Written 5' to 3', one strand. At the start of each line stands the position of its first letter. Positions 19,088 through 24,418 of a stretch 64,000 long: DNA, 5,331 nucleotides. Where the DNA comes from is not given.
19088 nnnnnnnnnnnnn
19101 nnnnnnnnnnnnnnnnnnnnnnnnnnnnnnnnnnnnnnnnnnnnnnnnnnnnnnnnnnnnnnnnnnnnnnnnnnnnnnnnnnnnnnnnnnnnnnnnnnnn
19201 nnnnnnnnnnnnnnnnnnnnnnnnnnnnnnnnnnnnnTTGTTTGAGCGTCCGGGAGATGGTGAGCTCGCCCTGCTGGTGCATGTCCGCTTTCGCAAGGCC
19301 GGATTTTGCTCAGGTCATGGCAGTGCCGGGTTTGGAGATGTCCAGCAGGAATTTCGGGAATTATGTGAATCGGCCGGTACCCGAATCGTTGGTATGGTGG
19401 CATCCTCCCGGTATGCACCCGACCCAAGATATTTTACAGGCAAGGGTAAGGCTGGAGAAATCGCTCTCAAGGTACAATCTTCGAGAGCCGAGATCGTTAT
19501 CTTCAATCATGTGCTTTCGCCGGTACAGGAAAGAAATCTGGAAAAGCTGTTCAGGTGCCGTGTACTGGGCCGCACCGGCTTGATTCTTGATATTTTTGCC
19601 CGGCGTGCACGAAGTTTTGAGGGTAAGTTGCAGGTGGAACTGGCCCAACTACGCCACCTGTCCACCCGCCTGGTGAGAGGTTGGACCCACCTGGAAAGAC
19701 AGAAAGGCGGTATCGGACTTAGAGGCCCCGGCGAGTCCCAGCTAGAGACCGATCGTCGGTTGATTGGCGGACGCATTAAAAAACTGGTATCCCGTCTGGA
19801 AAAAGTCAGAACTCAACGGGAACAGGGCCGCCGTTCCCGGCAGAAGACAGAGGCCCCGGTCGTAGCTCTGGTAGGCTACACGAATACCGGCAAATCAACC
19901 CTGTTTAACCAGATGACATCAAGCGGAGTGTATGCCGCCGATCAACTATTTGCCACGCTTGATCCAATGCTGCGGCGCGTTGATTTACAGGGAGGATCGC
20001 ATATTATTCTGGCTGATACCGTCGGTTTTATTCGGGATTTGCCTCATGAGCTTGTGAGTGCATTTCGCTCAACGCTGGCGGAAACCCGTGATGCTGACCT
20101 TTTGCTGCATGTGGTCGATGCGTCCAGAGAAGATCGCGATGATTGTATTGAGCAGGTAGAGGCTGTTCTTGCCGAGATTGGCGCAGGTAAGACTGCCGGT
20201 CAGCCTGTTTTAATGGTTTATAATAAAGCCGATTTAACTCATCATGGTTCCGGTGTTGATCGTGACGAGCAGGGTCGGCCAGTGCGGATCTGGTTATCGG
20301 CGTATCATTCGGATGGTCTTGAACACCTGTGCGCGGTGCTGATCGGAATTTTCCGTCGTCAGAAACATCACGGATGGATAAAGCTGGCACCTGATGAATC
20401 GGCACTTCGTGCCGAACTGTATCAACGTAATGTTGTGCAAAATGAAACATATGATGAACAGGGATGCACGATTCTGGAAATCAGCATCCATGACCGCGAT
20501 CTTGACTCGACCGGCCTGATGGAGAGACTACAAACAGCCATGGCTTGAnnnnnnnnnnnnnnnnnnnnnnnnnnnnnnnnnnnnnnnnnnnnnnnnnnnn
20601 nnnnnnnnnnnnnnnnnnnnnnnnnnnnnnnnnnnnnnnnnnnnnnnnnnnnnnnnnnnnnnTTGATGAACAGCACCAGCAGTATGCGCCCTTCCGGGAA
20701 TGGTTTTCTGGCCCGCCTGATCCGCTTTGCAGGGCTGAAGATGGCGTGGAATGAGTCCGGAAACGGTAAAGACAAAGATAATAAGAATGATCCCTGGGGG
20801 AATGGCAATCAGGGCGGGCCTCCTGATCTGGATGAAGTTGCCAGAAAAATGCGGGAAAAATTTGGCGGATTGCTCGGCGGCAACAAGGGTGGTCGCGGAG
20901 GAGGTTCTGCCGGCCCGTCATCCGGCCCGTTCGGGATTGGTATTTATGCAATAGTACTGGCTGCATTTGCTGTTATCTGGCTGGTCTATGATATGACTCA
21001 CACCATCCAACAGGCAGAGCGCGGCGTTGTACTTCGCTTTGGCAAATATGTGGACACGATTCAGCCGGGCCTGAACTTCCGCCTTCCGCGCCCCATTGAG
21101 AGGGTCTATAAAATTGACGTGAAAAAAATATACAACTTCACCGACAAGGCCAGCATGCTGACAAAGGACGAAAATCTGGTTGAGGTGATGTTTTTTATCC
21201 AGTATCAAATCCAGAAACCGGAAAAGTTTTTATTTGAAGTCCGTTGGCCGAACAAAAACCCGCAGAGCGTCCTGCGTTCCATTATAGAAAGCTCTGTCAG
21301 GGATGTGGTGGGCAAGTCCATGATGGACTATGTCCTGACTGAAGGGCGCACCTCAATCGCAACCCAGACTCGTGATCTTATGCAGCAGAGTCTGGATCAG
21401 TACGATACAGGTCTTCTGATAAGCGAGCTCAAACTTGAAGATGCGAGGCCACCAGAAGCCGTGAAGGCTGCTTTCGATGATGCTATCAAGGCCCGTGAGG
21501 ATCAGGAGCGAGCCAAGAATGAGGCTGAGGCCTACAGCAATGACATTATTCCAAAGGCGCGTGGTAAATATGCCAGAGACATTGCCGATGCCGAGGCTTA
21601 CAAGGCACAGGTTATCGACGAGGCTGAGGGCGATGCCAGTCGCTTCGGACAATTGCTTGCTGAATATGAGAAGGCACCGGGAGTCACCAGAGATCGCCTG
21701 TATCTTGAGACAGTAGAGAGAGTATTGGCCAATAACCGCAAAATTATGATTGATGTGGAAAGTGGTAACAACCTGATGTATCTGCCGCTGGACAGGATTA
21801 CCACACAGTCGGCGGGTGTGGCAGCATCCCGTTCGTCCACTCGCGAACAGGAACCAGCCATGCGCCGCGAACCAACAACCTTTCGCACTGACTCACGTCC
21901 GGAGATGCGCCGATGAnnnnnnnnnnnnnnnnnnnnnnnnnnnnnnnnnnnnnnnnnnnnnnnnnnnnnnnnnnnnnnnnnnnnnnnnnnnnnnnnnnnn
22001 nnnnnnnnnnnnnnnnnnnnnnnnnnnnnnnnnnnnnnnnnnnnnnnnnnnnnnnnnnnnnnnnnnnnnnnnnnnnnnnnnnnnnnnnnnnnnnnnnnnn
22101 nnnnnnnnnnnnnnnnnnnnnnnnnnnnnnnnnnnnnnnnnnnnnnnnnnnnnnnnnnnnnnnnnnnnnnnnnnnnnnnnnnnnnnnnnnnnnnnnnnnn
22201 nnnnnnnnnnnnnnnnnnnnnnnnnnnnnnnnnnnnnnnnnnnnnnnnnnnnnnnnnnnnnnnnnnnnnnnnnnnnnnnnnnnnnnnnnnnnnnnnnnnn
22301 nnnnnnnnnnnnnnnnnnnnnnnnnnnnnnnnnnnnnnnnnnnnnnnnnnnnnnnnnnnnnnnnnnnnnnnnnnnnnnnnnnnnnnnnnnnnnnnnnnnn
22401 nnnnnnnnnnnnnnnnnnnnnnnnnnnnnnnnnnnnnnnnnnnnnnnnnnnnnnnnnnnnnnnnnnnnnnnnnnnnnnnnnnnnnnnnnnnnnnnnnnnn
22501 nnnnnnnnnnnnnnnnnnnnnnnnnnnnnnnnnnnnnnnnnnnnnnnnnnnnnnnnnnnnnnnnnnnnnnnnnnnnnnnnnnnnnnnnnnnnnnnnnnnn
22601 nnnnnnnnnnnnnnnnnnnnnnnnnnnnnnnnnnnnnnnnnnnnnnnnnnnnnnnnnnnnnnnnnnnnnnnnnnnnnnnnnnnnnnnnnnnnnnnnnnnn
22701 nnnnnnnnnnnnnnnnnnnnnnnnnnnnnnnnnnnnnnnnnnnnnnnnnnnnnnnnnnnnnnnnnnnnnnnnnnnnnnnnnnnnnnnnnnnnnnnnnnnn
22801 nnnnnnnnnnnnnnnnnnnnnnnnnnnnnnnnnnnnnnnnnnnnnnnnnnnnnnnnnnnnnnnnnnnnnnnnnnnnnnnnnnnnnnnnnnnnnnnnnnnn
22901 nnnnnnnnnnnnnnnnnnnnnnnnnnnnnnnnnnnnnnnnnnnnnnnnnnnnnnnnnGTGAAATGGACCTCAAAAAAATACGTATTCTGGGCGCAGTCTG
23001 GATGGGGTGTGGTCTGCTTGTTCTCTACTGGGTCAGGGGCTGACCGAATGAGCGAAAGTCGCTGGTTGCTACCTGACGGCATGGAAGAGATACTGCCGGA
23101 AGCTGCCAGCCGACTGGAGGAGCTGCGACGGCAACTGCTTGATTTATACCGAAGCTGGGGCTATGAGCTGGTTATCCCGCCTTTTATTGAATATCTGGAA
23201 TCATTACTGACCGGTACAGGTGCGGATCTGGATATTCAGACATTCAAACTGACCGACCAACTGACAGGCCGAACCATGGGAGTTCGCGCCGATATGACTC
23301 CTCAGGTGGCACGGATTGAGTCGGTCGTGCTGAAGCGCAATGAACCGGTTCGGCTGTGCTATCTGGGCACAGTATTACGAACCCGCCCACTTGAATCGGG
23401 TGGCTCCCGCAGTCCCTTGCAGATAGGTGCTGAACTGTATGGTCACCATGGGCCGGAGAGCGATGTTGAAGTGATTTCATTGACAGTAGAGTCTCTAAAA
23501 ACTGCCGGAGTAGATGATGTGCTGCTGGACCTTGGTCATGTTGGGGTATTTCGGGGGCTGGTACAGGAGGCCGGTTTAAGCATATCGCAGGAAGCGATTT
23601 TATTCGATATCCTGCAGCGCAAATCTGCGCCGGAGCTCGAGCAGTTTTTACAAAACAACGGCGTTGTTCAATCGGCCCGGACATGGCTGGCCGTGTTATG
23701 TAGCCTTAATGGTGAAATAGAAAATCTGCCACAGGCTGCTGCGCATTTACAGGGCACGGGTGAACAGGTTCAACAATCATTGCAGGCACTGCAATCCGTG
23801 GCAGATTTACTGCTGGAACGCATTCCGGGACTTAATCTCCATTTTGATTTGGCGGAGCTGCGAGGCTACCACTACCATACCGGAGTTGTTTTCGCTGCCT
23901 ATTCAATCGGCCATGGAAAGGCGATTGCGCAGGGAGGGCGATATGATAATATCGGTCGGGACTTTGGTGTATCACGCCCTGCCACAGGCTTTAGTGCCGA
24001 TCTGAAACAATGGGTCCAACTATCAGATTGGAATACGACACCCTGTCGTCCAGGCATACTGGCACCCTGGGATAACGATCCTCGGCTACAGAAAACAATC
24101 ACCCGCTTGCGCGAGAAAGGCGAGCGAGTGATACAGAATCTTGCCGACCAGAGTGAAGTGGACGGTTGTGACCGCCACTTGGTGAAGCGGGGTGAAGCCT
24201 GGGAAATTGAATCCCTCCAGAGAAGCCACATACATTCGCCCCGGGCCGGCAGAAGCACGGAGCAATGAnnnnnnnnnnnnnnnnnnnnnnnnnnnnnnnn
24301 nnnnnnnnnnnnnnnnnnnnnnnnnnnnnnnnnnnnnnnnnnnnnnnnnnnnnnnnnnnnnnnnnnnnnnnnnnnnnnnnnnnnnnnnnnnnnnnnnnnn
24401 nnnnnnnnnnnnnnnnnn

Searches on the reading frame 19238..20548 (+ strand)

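Call 83: search_protein_families(library=pfam, proteins=[window:19238-20548:+], max_evalue=0.00001)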
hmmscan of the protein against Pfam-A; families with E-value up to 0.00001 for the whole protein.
window:19238-20548:+ (436 aa): 3 families
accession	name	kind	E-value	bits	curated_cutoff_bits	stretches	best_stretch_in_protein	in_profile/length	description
PF16360.10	GTP-bdg_M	-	2.1e-28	99.1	29.5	1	123-201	1-79/79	GTP-binding GTPase Middle Region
PF13167.11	GTP-bdg_N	-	3.3e-27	95.3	25.4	1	37-121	5-89/89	GTP-binding GTPase N-terminal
PF01926.29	MMR_HSR1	-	3.9e-22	78.9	21.9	1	209-330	2-113/113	50S ribosome-binding GTPase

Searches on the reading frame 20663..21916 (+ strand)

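Call 83: search_protein_families(library=pfam, proteins=[window:20663-21916:+], max_evalue=0.00001)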
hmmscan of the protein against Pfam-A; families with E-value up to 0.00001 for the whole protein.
window:20663-21916:+ (417 aa): 2 families
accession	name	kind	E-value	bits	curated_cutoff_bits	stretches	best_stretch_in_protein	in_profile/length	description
PF01145.31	Band_7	-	9.6e-31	107.6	23.6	1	114-290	2-174/176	SPFH domain / Band 7 family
PF12221.13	HflK_N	-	2.2e-15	56.7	22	1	27-74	1-44/44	Bacterial membrane protein N terminal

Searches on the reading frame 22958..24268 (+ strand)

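Call 83: search_protein_families(library=pfam, proteins=[window:22958-24268:+], max_evalue=0.00001)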
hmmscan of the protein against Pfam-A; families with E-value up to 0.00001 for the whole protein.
window:22958-24268:+ (436 aa): 1 family
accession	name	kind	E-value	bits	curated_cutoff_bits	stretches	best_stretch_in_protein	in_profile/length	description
PF13393.11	tRNA-synt_His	-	2.3e-116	388.8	25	1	41-351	1-307/308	Histidyl-tRNA synthetase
